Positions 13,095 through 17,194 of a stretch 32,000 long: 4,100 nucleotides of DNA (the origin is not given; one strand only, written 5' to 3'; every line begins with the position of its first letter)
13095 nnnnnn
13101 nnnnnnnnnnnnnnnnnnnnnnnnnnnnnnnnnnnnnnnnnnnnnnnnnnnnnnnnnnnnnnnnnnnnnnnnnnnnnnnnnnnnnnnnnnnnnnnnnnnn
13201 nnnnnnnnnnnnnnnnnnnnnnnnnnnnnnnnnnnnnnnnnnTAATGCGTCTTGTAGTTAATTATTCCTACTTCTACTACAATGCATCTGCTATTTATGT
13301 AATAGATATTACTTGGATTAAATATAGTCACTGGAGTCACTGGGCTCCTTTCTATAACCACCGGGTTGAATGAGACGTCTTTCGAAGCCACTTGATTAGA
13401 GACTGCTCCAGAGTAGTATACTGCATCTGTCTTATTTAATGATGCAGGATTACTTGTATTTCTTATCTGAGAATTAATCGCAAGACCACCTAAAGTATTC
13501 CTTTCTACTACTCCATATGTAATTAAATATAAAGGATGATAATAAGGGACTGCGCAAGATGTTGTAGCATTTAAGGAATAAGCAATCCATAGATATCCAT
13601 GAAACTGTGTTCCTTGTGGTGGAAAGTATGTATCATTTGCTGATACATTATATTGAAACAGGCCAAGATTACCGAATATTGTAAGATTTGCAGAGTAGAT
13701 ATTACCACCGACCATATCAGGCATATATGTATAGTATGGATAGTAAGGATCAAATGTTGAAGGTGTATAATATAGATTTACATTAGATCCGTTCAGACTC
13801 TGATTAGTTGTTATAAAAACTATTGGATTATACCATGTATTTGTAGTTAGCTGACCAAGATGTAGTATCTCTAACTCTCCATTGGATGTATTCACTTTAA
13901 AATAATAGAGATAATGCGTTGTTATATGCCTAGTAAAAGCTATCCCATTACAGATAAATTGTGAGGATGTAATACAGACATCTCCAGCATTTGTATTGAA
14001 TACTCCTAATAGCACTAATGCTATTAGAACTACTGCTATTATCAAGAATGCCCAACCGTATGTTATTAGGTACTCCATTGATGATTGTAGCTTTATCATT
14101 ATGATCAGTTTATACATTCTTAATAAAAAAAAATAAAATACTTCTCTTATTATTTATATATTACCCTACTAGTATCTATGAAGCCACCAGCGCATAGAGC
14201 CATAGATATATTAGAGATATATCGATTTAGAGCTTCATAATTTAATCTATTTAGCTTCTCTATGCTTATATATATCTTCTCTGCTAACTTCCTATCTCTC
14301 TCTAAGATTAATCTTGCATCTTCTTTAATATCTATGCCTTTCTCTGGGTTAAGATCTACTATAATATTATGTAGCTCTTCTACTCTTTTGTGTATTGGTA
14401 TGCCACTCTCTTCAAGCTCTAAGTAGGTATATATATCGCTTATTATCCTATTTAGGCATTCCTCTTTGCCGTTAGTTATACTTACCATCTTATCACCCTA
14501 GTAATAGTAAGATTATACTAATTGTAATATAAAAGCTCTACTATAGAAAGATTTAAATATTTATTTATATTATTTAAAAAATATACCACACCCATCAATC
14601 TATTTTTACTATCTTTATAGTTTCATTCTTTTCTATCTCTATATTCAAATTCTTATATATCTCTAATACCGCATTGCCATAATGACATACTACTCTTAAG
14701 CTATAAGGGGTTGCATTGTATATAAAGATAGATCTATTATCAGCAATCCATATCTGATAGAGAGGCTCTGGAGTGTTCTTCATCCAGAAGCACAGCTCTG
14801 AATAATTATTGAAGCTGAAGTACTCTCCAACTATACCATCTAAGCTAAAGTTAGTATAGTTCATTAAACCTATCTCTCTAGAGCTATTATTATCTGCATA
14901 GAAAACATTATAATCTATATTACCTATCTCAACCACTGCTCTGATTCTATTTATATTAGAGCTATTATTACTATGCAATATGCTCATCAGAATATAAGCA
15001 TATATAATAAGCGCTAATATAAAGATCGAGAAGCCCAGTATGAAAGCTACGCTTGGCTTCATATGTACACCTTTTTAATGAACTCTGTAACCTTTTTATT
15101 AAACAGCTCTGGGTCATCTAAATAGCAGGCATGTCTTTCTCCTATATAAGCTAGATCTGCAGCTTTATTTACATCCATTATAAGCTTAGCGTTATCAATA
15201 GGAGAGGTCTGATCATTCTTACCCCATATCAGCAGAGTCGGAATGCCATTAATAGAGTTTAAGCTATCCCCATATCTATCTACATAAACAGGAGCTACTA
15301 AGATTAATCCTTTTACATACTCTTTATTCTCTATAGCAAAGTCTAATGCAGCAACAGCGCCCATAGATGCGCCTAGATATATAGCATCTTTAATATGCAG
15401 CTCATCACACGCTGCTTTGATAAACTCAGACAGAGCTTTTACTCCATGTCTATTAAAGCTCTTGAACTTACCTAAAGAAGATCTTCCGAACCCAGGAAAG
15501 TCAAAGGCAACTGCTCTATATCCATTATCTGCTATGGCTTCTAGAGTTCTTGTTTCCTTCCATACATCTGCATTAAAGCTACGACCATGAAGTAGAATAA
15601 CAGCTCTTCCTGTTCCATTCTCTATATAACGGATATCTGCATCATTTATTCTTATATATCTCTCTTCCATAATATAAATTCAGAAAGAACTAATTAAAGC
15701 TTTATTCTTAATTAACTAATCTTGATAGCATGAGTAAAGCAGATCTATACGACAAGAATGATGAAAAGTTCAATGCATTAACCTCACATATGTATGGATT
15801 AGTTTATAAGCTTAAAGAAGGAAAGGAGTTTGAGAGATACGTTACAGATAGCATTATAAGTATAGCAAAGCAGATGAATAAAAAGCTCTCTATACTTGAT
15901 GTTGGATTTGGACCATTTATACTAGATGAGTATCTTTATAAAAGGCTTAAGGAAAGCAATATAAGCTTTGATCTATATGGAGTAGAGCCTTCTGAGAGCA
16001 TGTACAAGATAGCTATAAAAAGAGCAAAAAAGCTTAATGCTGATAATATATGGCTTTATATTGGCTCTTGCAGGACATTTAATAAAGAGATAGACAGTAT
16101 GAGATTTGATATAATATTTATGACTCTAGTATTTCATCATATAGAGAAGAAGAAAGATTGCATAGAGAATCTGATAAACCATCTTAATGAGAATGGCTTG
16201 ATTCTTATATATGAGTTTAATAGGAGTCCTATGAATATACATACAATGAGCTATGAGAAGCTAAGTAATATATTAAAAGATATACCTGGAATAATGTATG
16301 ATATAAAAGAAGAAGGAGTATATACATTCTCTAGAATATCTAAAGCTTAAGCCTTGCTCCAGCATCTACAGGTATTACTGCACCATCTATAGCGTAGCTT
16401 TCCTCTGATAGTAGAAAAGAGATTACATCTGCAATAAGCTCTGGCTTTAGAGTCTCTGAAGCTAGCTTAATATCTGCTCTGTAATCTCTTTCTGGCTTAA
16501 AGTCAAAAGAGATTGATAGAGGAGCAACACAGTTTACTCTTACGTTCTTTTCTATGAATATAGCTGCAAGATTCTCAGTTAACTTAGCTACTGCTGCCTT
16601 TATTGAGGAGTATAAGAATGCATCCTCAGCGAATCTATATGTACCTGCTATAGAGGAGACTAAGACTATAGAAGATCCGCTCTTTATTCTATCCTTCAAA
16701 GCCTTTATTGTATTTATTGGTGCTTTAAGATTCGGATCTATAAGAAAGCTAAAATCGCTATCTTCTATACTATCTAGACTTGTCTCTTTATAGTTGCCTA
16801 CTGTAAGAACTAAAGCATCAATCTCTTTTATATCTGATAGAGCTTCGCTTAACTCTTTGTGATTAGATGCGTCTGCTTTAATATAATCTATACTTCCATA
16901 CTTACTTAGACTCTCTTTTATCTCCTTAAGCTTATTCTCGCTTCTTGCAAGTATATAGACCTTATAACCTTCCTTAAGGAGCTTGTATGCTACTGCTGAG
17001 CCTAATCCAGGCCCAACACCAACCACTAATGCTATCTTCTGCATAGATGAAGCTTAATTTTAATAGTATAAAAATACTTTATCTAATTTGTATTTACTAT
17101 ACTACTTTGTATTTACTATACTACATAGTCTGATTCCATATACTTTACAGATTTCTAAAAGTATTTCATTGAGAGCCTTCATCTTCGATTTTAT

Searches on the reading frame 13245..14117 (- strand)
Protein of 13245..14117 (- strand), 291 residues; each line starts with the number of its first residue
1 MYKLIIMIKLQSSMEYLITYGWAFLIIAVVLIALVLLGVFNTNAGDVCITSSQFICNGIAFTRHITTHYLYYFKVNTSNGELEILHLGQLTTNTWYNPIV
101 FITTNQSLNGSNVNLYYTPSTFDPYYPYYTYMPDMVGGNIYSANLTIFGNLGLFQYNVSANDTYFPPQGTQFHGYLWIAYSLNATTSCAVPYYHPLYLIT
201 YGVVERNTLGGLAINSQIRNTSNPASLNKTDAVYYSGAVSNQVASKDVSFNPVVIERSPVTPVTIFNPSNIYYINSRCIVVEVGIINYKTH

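Call 6: search_protein_families(library=pfam, proteins=[window:13245-14117:-], max_evalue=0.1)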
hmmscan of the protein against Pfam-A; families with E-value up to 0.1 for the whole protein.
window:13245-14117:- (291 aa): 0 families

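Call 8: search_protein_families(library=ncbifam, proteins=[window:13245-14117:-], max_evalue=1)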
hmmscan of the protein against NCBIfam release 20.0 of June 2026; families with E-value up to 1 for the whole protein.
window:13245-14117:- (291 aa): 1 family
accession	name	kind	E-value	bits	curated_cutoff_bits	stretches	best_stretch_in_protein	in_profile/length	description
TIGR04048.1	nitrile_sll0784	equivalog_domain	0.1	11.6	502.6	1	106-133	29-56/301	Nit6803 family nitrilase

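Call 27: search_protein_families(library=phrogs, proteins=[window:13245-14117:-], max_evalue=1)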
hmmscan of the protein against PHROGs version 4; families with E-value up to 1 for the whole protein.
window:13245-14117:- (291 aa): 1 family
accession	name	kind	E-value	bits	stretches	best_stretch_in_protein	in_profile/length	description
phrog_28027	-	unknown function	0.02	16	1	25-61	7-43/77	-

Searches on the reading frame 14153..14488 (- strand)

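Call 6: search_protein_families(library=pfam, proteins=[window:14153-14488:-], max_evalue=0.1)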
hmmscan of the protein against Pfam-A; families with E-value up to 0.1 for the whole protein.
window:14153-14488:- (112 aa): 1 family
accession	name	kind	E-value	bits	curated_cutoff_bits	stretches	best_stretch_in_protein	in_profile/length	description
PF08470.16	NTNH_C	-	0.022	15.2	23.9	1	32-77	71-118/162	Nontoxic nonhaemagglutinin C-terminal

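Call 8: search_protein_families(library=ncbifam, proteins=[window:14153-14488:-], max_evalue=1)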
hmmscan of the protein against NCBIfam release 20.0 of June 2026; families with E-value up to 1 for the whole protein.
window:14153-14488:- (112 aa): 1 family
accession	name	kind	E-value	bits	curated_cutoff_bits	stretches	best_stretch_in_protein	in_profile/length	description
TIGR02135.1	phoU_full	equivalog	0.032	13.8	130.25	1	33-94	4-65/212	phosphate signaling complex protein PhoU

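Call 27: search_protein_families(library=phrogs, proteins=[window:14153-14488:-], max_evalue=1)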
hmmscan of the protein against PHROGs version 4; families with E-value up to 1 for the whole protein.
window:14153-14488:- (112 aa): 1 family
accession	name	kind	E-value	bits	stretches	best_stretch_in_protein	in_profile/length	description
phrog_7683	-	unknown function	0.12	13.1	1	37-93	120-178/200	-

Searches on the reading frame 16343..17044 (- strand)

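Call 31: search_protein_families(library=pfam, proteins=[window:16343-17044:-], max_evalue=0.01)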
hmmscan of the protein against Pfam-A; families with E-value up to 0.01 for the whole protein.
window:16343-17044:- (234 aa): 10 families
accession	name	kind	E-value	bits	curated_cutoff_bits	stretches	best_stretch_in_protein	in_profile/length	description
PF00106.31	adh_short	-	2.9e-32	112.2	26.6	1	3-179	1-183/195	short chain dehydrogenase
PF13561.12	adh_short_C2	-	6.9e-32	111.3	27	1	10-230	2-235/236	Enoyl-(Acyl carrier protein) reductase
PF08659.16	KR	-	1.2e-09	38.8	22.6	1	6-139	4-144/180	KR domain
PF13460.12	NAD_binding_10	-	2.5e-06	27.9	27.2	1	14-142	6-108/184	NAD(P)H-binding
PF02558.23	ApbA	-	4.4e-06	26.8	22.2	1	6-87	2-79/150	Ketopantoate reductase PanE/ApbA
PF02254.24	TrkA_N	-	2.1e-05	25.2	23.8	1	6-89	2-76/116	TrkA-N domain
PF01370.27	Epimerase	-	5.4e-05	23.1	20.9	1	6-119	2-105/240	NAD dependent epimerase/dehydratase family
PF05368.20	NmrA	-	0.001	19.2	27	1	3-72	3-70/298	NmrA-like family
PF02737.24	3HCDH_N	-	0.0056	17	22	1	7-73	4-68/180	3-hydroxyacyl-CoA dehydrogenase, NAD binding domain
PF16363.11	GDP_Man_Dehyd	-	0.008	16.1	27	0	6-73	1-75/332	GDP-mannose 4,6 dehydratase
